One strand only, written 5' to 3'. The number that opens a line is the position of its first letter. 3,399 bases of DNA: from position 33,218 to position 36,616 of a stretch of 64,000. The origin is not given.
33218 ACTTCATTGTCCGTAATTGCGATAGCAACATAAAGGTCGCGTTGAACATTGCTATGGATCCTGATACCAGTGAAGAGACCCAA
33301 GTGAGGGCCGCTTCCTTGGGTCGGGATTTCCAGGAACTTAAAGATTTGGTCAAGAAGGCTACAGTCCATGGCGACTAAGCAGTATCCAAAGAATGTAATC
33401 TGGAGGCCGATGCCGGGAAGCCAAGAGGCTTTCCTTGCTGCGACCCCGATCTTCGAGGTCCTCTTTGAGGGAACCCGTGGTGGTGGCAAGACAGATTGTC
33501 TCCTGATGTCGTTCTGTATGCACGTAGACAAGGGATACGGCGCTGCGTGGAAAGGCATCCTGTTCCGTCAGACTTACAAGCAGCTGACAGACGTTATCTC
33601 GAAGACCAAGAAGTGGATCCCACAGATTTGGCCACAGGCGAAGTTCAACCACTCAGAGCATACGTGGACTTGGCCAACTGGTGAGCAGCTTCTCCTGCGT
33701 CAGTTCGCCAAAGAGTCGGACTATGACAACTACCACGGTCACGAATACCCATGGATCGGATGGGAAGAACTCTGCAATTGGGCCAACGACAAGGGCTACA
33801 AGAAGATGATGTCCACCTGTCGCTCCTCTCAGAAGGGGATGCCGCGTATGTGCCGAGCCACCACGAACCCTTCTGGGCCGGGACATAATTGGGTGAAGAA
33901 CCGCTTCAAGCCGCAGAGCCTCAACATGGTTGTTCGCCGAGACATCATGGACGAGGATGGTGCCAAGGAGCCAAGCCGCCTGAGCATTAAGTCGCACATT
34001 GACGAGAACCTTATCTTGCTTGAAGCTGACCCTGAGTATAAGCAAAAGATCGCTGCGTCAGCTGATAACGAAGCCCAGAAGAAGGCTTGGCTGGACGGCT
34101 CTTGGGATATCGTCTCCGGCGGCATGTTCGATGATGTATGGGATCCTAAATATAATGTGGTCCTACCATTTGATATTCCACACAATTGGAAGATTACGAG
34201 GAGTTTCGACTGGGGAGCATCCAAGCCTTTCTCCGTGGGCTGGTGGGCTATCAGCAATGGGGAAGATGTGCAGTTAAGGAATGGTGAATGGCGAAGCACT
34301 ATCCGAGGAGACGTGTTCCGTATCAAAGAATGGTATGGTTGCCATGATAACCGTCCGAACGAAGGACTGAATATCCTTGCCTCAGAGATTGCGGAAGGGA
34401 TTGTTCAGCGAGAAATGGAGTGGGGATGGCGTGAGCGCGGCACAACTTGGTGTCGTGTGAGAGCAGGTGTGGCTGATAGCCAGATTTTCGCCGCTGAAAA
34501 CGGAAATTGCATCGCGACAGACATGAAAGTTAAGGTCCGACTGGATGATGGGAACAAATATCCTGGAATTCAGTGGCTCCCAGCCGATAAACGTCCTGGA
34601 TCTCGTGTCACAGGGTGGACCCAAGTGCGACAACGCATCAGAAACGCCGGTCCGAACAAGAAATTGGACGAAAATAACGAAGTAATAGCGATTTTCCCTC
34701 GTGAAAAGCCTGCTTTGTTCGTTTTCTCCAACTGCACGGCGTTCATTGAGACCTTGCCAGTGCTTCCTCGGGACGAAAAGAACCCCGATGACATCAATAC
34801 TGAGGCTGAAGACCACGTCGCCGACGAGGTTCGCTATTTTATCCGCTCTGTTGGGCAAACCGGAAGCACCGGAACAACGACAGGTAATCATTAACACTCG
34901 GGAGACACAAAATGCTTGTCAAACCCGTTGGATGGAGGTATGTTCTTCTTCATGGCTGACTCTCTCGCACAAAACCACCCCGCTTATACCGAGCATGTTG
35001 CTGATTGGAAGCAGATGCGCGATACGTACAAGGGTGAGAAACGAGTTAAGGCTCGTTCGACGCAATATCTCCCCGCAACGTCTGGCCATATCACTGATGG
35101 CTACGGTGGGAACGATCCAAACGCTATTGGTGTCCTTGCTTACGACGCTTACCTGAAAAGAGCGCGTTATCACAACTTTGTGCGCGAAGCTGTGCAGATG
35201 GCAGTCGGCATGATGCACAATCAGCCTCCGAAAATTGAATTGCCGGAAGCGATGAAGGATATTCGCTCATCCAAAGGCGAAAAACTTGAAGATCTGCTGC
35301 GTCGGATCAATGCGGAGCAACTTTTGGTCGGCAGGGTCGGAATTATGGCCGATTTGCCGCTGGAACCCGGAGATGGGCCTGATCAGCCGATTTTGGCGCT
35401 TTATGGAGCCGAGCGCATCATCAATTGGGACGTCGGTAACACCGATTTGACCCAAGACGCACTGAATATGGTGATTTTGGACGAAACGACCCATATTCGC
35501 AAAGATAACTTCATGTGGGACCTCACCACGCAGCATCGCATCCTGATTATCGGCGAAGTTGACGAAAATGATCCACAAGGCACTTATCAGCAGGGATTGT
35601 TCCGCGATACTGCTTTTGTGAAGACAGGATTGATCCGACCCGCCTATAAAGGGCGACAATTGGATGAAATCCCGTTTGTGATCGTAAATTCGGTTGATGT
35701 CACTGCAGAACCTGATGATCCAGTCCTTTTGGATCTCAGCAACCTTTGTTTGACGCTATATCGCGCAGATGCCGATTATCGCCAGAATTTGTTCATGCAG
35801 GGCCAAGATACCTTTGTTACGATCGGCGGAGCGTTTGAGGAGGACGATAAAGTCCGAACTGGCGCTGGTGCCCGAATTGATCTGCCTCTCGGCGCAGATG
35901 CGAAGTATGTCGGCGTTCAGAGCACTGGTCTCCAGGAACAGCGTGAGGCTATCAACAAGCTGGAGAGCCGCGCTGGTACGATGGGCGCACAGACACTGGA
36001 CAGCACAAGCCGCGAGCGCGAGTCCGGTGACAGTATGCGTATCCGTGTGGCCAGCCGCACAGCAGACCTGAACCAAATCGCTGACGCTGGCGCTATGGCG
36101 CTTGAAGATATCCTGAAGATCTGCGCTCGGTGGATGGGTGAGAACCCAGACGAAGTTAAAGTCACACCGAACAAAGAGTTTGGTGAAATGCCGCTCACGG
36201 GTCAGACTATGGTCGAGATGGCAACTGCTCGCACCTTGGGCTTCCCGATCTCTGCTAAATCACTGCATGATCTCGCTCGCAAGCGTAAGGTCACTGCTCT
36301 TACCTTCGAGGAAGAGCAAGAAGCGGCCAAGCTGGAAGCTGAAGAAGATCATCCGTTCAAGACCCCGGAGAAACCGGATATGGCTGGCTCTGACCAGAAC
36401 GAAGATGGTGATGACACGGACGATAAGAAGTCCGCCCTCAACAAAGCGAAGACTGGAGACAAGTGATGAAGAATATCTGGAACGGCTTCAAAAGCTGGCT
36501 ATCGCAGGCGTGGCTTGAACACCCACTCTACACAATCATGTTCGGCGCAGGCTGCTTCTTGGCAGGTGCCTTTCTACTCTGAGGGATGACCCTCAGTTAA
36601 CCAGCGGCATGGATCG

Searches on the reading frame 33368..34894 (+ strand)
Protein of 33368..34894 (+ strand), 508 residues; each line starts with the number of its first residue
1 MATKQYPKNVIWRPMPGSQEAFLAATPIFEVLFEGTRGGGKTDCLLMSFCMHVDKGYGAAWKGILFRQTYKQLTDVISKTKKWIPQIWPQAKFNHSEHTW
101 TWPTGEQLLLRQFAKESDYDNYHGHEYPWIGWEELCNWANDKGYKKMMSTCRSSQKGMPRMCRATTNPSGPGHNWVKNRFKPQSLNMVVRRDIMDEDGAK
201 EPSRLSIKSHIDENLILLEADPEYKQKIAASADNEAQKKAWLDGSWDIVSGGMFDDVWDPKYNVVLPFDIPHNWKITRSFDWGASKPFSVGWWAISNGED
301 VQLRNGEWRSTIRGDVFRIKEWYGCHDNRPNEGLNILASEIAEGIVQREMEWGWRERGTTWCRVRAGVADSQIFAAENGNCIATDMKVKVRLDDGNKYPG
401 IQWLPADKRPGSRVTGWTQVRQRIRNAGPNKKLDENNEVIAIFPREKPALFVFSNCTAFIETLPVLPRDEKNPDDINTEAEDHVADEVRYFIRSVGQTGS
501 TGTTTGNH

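Call 55: search_protein_families(library=phrogs, proteins=[window:33368-34894:+], max_evalue=0.0001)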
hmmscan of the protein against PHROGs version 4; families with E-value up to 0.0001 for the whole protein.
window:33368-34894:+ (508 aa): 3 families
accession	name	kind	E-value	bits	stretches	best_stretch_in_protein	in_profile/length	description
phrog_2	-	head and packaging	4.5e-35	122.6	1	10-493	262-590/807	terminase large subunit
phrog_979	-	head and packaging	1.6e-27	97.5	1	9-287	148-447/642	terminase large subunit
phrog_9526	-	head and packaging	1.3e-10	42.2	1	11-173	7-169/280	terminase large subunit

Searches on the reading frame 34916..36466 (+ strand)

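Call 55: search_protein_families(library=phrogs, proteins=[window:34916-36466:+], max_evalue=0.0001)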
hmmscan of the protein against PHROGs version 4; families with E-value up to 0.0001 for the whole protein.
window:34916-36466:+ (516 aa): 2 families
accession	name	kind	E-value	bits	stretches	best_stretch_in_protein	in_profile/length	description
phrog_145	-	head and packaging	6.5e-103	346.1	1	15-499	8-485/493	portal protein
phrog_2417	-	unknown function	1.2e-19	71.7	1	17-212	6-190/242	-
